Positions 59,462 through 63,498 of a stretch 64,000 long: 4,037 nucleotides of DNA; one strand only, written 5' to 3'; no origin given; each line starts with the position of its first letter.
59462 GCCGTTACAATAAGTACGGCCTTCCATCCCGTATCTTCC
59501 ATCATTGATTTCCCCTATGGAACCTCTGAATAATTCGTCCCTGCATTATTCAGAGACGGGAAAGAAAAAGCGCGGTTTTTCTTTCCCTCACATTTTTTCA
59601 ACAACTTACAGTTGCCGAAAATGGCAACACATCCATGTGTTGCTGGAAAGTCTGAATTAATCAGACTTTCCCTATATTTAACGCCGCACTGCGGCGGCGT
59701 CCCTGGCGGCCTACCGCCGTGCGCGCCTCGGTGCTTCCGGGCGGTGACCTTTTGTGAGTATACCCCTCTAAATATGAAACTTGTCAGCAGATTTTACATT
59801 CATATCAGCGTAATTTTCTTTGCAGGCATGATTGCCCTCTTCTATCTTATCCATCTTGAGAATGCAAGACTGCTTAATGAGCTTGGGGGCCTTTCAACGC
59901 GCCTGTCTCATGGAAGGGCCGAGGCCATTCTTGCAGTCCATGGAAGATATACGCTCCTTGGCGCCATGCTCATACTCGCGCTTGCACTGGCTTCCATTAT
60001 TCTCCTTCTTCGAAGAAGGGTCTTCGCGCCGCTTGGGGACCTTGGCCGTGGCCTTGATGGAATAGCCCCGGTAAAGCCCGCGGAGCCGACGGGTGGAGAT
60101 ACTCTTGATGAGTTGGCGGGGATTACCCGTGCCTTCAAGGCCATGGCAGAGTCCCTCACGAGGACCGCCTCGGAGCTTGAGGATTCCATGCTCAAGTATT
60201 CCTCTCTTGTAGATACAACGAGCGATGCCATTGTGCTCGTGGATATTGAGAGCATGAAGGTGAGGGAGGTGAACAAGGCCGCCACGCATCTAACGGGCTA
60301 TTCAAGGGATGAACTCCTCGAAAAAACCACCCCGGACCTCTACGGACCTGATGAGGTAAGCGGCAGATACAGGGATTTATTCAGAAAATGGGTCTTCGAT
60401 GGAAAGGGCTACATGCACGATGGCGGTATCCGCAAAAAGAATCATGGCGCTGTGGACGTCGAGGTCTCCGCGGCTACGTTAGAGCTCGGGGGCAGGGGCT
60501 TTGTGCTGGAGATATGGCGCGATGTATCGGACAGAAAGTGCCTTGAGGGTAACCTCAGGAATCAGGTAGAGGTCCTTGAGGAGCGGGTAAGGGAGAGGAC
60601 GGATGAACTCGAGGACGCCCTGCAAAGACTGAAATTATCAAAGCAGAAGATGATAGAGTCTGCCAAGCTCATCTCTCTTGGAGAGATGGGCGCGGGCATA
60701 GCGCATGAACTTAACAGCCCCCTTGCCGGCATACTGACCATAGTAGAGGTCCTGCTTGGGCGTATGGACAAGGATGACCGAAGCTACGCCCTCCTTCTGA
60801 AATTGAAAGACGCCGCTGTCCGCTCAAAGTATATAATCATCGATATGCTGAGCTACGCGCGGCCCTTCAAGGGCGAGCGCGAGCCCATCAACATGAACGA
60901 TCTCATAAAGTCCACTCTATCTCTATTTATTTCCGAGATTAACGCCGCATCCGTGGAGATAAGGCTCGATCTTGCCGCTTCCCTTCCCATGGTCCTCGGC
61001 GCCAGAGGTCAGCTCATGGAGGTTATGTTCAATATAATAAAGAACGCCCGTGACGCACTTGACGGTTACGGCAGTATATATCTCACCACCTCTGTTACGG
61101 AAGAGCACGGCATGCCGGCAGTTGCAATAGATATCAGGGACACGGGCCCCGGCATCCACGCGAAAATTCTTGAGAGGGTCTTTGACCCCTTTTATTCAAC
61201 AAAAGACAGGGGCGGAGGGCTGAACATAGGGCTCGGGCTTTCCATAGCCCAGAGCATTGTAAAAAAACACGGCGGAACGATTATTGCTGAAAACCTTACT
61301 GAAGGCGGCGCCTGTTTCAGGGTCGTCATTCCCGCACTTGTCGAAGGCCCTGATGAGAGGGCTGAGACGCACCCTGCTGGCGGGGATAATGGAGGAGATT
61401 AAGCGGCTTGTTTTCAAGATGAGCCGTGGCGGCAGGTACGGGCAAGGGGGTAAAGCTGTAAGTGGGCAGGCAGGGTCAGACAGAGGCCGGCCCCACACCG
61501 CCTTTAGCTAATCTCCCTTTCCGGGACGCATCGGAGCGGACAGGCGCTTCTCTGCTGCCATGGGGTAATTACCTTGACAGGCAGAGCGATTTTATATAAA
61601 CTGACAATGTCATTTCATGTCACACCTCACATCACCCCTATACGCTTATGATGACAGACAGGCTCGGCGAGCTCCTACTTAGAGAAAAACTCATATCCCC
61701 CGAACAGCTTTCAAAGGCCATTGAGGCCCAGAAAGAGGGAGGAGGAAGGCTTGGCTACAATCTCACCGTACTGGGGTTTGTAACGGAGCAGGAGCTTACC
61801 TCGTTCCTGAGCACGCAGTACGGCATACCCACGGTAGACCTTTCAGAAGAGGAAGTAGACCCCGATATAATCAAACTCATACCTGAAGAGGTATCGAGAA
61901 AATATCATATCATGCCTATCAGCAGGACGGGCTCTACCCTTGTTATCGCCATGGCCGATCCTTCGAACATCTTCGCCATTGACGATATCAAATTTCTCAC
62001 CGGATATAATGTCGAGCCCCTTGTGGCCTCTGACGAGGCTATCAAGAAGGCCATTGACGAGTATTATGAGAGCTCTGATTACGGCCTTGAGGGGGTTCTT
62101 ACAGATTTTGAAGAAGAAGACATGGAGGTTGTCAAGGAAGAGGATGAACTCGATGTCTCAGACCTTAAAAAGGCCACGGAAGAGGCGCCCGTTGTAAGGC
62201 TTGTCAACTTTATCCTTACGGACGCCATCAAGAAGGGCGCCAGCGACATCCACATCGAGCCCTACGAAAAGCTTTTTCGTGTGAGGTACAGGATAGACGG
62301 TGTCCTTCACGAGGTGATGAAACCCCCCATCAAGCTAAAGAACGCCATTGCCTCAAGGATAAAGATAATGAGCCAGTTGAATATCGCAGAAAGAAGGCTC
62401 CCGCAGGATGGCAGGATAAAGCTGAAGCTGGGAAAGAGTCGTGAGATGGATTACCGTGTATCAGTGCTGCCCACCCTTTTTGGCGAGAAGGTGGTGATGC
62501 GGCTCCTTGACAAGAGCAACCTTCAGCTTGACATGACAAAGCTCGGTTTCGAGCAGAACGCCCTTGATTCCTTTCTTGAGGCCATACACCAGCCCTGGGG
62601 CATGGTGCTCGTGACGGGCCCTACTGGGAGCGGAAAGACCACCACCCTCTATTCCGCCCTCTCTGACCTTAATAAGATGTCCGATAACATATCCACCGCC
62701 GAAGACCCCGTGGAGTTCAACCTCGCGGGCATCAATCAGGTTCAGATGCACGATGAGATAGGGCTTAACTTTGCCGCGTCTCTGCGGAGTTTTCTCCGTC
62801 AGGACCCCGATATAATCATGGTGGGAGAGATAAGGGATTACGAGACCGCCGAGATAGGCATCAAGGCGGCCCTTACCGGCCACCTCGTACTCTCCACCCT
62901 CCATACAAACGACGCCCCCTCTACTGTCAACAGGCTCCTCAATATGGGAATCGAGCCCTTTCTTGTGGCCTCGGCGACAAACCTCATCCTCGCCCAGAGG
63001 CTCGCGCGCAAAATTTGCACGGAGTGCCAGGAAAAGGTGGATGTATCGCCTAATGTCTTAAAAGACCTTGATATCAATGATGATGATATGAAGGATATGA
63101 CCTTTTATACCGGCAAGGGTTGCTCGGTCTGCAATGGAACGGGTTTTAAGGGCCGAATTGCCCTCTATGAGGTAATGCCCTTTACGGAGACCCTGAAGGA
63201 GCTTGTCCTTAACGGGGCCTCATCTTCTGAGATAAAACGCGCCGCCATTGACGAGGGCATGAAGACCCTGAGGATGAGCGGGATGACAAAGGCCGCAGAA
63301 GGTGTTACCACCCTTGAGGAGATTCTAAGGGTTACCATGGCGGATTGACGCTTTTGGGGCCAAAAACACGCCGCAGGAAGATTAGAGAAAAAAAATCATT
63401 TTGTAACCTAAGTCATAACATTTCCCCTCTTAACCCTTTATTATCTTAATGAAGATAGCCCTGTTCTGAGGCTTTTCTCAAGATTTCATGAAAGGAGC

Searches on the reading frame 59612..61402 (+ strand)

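Call 64: search_protein_families(library=pfam, proteins=[window:59612-61402:+], max_evalue=0.001)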
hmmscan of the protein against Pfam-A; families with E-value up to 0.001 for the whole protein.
window:59612-61402:+ (596 aa): 6 families
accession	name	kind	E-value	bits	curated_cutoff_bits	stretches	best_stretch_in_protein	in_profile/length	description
PF02518.31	HATPase_c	-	1.3e-19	71.1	26.4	1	466-575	4-109/111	Histidine kinase-, DNA gyrase B-, and HSP90-like ATPase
PF00989.32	PAS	-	2.6e-08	34.3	22.6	1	195-293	2-99/113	PAS fold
PF00512.31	HisKA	-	1.5e-07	31.8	26.9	1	356-417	2-62/66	His Kinase A (phospho-acceptor) domain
PF13188.13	PAS_8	-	3.2e-07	30.5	21.8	1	195-248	2-55/65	PAS domain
PF13426.13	PAS_9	-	5.3e-07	30.3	27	1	204-307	1-103/103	PAS domain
PF08448.16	PAS_4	-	8.2e-05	23.2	23.1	1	201-309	2-109/110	PAS fold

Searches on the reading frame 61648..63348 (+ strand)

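Call 64: search_protein_families(library=pfam, proteins=[window:61648-63348:+], max_evalue=0.001)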
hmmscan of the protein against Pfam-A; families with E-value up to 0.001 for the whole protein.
window:61648-63348:+ (566 aa): 4 families
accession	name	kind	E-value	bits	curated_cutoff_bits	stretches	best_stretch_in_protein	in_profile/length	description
PF00437.27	T2SSE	-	1e-143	478.9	24.9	1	176-561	2-370/370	Type II/IV secretion system protein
PF05157.20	MshEN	-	2.8e-26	91.7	23.1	1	58-143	1-87/90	MshEN domain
PF13191.12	AAA_16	-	0.00032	21.7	32.6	1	302-343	8-50/167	AAA ATPase domain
PF25199.1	nSTAND_NTPase5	-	0.00071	19.9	34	0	304-345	27-69/145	Novel STAND NTPase 5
